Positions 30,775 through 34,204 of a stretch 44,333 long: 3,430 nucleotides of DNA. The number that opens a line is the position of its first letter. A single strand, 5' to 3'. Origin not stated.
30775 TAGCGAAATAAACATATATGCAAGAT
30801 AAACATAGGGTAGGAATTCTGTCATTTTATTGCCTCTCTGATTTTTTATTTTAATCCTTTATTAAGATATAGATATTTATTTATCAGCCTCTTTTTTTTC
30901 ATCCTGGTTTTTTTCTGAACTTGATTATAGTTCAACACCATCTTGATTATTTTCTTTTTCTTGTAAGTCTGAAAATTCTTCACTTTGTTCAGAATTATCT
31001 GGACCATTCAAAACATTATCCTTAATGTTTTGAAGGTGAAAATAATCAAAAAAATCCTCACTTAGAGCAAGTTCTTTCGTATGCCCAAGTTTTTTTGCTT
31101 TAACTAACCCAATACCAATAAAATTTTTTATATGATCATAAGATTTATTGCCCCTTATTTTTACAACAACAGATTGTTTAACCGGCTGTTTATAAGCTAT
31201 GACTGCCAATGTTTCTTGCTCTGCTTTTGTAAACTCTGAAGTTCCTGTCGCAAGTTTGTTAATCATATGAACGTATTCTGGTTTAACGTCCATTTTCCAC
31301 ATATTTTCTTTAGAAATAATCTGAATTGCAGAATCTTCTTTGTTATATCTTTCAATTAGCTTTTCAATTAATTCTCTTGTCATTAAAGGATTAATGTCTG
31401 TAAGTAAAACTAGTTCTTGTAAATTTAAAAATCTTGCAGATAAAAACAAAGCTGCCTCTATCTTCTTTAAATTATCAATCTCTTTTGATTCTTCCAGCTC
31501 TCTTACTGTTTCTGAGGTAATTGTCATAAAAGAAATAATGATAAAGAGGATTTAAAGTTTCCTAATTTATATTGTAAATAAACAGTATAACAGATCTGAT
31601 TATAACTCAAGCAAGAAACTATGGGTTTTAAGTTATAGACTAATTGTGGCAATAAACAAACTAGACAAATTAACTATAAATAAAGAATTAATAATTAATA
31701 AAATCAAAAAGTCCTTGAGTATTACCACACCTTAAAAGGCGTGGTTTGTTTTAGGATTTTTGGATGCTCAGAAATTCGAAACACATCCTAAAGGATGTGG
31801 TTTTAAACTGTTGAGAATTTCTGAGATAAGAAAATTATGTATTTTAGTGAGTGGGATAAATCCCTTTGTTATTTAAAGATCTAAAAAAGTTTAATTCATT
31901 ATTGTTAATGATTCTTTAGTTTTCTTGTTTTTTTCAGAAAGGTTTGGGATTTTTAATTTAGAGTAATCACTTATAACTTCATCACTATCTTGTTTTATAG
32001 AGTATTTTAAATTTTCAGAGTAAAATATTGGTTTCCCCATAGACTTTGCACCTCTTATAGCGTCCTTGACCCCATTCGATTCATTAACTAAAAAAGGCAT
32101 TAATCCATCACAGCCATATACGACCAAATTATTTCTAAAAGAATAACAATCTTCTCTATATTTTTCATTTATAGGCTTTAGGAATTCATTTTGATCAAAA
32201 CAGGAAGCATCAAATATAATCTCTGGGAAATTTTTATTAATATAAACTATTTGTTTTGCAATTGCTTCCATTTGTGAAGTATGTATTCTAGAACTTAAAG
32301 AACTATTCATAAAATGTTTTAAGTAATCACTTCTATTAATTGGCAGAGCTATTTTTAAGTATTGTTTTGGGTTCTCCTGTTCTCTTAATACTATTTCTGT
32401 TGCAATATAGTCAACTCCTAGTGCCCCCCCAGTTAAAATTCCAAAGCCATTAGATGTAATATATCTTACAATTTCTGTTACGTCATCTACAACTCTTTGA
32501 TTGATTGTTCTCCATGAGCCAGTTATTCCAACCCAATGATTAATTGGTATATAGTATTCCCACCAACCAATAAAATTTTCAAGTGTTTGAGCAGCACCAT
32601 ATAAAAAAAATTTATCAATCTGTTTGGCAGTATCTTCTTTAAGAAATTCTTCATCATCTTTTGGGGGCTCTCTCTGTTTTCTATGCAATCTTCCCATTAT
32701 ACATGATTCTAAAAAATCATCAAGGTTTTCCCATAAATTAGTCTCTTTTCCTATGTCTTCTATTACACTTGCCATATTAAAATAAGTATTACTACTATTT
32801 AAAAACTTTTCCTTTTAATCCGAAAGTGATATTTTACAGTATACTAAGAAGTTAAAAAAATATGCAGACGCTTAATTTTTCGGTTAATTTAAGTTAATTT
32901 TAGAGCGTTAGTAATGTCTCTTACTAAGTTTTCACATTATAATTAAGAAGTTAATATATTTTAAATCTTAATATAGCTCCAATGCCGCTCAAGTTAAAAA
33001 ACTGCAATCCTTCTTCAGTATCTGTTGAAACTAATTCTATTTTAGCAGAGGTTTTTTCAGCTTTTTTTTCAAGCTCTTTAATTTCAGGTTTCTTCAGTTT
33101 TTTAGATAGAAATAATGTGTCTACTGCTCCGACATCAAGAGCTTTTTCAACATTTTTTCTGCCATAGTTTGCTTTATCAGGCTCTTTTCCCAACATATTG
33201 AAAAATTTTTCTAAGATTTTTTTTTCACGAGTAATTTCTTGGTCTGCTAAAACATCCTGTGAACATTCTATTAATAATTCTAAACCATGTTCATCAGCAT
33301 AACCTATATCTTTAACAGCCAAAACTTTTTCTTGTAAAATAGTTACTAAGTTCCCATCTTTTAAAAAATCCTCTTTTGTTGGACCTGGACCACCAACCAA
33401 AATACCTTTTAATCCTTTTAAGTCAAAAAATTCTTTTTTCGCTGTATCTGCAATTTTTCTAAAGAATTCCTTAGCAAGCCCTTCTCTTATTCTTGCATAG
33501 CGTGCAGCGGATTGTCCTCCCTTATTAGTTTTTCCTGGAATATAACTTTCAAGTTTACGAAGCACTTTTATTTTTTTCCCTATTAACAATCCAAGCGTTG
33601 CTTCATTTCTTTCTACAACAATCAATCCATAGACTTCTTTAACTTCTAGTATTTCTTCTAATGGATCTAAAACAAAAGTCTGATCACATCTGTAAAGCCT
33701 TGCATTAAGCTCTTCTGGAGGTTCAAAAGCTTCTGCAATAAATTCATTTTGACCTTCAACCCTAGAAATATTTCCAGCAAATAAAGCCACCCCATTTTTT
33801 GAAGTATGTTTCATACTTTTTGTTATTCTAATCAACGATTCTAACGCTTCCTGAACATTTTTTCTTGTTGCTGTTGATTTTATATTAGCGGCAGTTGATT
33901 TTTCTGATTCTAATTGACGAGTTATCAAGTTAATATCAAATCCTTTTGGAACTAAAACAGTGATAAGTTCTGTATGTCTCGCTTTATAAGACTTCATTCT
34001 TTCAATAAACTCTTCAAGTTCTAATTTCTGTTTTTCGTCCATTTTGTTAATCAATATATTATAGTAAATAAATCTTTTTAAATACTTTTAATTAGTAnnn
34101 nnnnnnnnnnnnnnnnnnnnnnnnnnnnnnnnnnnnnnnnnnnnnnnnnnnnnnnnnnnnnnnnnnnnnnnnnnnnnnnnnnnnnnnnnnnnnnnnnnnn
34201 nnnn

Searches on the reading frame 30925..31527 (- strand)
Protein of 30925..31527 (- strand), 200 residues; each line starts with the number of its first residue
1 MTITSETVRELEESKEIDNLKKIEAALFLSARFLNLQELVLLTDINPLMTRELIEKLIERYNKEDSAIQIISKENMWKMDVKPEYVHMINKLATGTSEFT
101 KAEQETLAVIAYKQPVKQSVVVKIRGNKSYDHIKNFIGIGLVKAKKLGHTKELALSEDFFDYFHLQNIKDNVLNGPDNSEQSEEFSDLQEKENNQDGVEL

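Call 37: find_encoding_contigs(protein=window:30925-31527:-, flank=4000, max_places=10)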
Protein window:30925-31527:- (200 aa): 5 contigs read that carry it; 2 places shown.
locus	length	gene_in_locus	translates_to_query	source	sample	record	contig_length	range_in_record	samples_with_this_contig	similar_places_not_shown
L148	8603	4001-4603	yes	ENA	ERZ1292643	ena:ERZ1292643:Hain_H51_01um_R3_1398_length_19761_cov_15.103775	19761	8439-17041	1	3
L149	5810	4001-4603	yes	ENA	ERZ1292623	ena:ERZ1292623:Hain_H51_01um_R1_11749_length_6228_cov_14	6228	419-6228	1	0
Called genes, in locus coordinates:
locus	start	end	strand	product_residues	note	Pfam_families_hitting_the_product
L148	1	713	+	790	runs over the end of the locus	PF00133:tRNA-synt_1, PF01921:tRNA-synt_1f (faint), PF09334:tRNA-synt_1g, PF01406:tRNA-synt_1e, PF08264:Anticodon_1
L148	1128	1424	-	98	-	-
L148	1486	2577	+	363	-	PF03463:eRF1_1, PF18854:baeRF_family10, PF03464:eRF1_2, PF18859:acVLRF1, PF03465:eRF1_3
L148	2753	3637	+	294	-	-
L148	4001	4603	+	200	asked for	PF04079:SMC_ScpB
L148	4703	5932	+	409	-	PF13506:Glyco_transf_21, PF00535:Glycos_transf_2, PF10111:Glyco_tranf_2_2, PF13641:Glyco_tranf_2_3, PF13632:Glyco_trans_2_3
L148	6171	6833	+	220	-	-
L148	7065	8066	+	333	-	PF01381:HTH_3 (weak)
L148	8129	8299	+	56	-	-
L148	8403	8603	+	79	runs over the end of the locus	-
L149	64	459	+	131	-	PF00293:NUDIX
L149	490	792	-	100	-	-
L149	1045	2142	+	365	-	PF03463:eRF1_1, PF18854:baeRF_family10, PF03464:eRF1_2, PF18859:acVLRF1, PF03465:eRF1_3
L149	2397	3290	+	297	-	-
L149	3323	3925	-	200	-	-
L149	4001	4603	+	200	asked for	PF04079:SMC_ScpB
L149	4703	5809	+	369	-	?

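Call 39: search_protein_families(library=pfam, proteins=[L149:3323-3925:-], max_evalue=0.01)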
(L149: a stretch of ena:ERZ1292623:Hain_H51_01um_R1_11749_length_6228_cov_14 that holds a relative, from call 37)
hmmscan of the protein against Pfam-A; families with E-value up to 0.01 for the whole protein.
L149:3323-3925:- (200 aa): 0 families

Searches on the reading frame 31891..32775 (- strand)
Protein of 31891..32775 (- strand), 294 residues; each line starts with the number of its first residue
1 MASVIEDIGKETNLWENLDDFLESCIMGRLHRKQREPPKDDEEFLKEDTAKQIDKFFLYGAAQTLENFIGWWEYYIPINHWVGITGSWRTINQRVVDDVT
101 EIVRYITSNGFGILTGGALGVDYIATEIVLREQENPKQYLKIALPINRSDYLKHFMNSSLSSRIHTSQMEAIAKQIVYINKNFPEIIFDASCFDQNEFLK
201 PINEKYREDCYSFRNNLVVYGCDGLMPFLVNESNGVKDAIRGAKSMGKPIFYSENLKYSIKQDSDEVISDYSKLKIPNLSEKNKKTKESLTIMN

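Call 48: search_protein_families(library=pfam, proteins=[window:31891-32775:-], max_evalue=0.01)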
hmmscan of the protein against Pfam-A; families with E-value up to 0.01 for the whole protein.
window:31891-32775:- (294 aa): 2 families
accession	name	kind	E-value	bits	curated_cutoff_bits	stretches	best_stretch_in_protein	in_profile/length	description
PF02481.21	DNA_processg_A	-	0.00081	19.1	29.6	1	80-133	45-97/212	DNA recombination-mediator protein A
PF18306.6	LDcluster4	-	0.0077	16.3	26.3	0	82-126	4-48/151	SLOG cluster4 family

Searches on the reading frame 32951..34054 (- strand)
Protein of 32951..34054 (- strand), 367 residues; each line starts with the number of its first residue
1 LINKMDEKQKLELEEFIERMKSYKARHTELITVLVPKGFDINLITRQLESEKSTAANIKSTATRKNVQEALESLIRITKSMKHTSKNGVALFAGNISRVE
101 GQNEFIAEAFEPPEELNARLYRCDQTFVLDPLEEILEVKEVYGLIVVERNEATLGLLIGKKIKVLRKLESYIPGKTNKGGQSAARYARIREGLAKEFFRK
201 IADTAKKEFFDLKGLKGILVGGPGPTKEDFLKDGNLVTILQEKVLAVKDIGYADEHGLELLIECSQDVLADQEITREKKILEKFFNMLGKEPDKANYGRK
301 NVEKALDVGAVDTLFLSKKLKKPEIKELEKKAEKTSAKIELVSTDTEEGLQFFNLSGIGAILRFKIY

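Call 11: find_encoding_contigs(protein=window:32951-34054:-, flank=10000, max_places=6)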
Protein window:32951-34054:- (367 aa): no gene with exactly this product is on record in the collection.

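Call 12: find_related_loci(query=window:32951-34054:-, collection=genome_contigs, flank=10000)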
Query window:32951-34054:- (367 aa) in genome_contigs; peptide patterns used: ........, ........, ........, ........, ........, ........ (x = any residue, [..] = any of these).
599 stretches matched a pattern (row limit reached: there are more); 6 encode a relative of the query (tblastn E <= 1e-3); 6 distinct loci.
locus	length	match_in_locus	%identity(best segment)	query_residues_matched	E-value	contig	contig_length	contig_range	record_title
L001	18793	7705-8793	91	5-367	0e+0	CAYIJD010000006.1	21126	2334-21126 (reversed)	MAG TPA_asm: Candidatus Woesearchaeota archaeon isolate ERP119705_co24_1047 genome assembly, contig: NODE_2765_length_21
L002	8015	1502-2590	78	5-367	0e+0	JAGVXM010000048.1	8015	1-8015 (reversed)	Candidatus Pacearchaeota archaeon isolate RIFCSPHIGHO2_01_FULL_33_47 rifcsphigho2_01_scaffold_32450, whole genome shotgu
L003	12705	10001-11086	77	5-366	0e+0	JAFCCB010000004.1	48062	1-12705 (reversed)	Candidatus Dojkabacteria bacterium isolate AB_1215_Bin_135 AB_1215_Bin_135.fna_scaffold_1030, whole genome shotgun seque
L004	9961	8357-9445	74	3-366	0e+0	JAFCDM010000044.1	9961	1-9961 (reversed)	Candidatus Pacearchaeota archaeon isolate Meg19_1012_Bin_465 Meg19_1012_Bin_465_scaffold_70471, whole genome shotgun seq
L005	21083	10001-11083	74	5-366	6e-180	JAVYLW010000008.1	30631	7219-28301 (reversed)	MAG: Candidatus Pacearchaeota archaeon isolate DPZ-2_202101_bins_140 DPZ-2_202101_bins_140_scaffold_8, whole genome shot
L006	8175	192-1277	74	5-366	2e-178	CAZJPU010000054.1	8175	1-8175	MAG TPA_asm: Candidatus Woesearchaeota archaeon isolate binchicken_co181_604 genome assembly, contig: NODE_18492_length_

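Call 39: search_protein_families(library=pfam, proteins=[L001:12213-12920:+, L001:13023-13373:+, L001:16490-17068:+, L001:17077-17451:+], max_evalue=0.01)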
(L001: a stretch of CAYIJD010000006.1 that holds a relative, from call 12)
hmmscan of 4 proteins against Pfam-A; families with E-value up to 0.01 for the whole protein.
L001:12213-12920:+ (235 aa): 1 family
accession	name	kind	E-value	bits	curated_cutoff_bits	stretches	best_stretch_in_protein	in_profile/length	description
PF05141.17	DIT1_PvcA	-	0.0091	16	26.4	0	62-146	40-125/273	Pyoverdine/dityrosine biosynthesis protein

L001:13023-13373:+ (116 aa): 1 family
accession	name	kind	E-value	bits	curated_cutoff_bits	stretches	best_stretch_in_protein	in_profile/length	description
PF10049.14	DUF2283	-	2.5e-05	24.8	23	1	7-55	2-49/49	Protein of unknown function (DUF2283)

L001:16490-17068:+ (192 aa): 0 families

L001:17077-17451:+ (124 aa): 0 families
